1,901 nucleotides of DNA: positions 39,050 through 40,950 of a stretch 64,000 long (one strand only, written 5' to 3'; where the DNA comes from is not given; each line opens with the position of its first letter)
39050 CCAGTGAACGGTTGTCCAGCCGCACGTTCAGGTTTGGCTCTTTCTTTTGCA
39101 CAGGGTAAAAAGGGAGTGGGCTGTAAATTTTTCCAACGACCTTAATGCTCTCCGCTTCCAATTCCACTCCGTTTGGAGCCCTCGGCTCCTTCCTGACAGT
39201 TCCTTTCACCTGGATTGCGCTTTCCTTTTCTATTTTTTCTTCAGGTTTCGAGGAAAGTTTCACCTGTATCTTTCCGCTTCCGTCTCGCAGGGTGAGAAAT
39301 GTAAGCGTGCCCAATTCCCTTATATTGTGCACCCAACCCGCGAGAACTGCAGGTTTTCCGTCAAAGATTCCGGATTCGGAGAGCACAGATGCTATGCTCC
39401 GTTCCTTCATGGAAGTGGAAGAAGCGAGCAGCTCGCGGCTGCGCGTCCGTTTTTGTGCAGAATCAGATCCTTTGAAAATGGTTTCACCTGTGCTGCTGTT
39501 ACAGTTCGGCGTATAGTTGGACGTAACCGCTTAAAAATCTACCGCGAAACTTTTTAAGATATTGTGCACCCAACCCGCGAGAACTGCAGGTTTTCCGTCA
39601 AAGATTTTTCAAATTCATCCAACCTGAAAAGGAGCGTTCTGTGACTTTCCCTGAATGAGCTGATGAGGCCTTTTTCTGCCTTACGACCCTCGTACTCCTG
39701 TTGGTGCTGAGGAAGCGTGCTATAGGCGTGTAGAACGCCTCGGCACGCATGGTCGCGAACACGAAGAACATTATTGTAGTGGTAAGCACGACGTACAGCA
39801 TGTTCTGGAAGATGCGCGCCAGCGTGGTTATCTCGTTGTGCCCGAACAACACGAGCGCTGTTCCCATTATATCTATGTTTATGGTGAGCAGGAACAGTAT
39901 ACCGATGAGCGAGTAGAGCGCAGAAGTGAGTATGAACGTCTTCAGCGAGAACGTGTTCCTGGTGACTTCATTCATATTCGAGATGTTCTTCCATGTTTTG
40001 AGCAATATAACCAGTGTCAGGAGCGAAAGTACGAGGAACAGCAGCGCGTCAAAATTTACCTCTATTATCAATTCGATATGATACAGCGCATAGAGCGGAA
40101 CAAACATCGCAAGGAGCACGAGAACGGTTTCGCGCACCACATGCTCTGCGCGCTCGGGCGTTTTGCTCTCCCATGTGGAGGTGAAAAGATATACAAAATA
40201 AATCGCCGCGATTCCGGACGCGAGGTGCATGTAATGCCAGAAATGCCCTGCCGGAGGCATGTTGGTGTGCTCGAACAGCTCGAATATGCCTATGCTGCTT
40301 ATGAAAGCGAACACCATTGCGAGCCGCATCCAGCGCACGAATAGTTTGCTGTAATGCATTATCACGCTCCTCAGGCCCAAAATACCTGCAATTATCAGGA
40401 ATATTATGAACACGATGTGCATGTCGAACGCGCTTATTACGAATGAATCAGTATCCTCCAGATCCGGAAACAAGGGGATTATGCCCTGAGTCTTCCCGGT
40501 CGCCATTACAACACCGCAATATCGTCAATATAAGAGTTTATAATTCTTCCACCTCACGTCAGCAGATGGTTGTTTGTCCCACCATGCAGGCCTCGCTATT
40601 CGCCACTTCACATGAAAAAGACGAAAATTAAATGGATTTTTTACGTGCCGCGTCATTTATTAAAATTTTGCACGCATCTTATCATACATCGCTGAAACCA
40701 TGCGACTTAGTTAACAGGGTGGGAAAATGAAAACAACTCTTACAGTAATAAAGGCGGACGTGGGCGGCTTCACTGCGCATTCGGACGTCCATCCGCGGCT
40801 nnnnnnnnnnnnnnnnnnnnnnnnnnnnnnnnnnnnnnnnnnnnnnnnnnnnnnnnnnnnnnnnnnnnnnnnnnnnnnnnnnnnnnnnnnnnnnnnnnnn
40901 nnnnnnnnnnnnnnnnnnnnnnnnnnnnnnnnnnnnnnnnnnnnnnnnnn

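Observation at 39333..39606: Perfect 48-bp direct repeat copying aspS codons 14-29 onto the 3' end of the neighbouring membrane-protein gene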

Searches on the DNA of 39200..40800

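Call 33: search_rna_families(source=window, start=39200, end=40800, threshold=evalue, max_evalue=1)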
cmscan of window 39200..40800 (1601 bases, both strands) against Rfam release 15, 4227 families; matches with E-value up to 1: 0.
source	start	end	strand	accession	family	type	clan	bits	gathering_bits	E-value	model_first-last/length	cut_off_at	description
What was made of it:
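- No Rfam hit (call 33).
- Tried and rejected: Rfam found nothing in 39200-40800 (call 33).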

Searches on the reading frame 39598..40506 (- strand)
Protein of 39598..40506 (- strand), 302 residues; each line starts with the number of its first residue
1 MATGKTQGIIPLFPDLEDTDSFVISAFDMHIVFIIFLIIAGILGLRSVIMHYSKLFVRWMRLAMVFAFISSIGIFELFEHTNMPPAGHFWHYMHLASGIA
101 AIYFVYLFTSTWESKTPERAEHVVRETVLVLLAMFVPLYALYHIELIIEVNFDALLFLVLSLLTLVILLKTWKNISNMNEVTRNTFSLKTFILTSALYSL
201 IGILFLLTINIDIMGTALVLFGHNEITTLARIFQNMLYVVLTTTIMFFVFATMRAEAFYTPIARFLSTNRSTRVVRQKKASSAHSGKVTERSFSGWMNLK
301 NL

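Call 10: find_encoding_contigs(protein=window:39598-40506:-, flank=10000, max_places=10)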
Protein window:39598-40506:- (302 aa): no gene with exactly this product is on record in the collection.

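Call 26: find_homologous_proteins(query=window:39598-40506:-, max_evalue=0.00001)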
Query window:39598-40506:- (302 aa): 2 proteins with E <= 0.00001 among 3078 candidates.
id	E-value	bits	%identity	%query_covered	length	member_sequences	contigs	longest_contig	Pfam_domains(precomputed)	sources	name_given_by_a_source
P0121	1.4e-188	643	100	100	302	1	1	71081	-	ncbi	-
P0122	7.5e-95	336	59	89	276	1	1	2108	-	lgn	-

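Call 27: find_encoding_contigs(protein=P0122, flank=3000, max_places=3)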
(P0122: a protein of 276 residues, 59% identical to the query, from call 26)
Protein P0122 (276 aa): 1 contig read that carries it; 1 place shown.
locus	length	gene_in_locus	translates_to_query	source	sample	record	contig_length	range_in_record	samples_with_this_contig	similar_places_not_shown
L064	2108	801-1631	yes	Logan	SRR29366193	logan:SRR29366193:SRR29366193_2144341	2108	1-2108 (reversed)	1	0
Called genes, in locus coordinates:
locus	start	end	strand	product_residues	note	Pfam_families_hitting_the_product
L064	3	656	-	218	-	?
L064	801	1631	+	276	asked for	-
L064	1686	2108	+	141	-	?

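Call 34: search_protein_families(library=pfam, proteins=[window:39598-40506:-], max_evalue=0.01)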
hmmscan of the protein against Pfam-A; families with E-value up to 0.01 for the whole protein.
window:39598-40506:- (302 aa): 0 families

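Call 56: search_protein_families(library=ncbifam, proteins=[window:39598-40506:-, P0122], max_evalue=0.1)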
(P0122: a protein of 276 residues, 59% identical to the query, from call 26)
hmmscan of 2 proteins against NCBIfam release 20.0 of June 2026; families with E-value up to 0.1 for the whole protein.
window:39598-40506:- (302 aa): 1 family
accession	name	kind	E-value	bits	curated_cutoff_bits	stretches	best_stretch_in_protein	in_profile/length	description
NF049880.1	FvfA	exception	0.042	14.3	130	1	230-270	2-42/130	Francisella virulence factor A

P0122 (276 aa): 1 family
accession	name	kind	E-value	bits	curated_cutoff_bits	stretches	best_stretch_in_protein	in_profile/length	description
NF049880.1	FvfA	exception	0.011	16.2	130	1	232-274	2-44/130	Francisella virulence factor A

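Call 57: search_solved_structures(query=window:39598-40506:-, max_evalue=1)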
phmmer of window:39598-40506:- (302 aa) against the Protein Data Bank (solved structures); distinct sequences matched with E-value up to 1: 0.
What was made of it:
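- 39598..40506 (-): memB, a multi-pass membrane protein of unknown function (302 aa). Residues 3-271 (about 39694-40500) are homologous to P0122. Residues 272-302 form a tail with no counterpart in P0122. No Pfam, NCBIfam or PDB match (calls 34, 56, 57).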

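Call 67: search_dna_similar(query=window:39598-40506:-, collection=plasmids, mode=protein, max_evalue=0.001, max_rows=5)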
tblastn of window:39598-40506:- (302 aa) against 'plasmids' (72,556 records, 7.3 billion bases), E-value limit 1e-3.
No match.

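Call 68: search_dna_similar(query=window:39598-40506:-, collection=phages, mode=protein, max_evalue=0.001, max_rows=5)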
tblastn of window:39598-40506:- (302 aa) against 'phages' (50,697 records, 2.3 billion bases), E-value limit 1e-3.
No match.
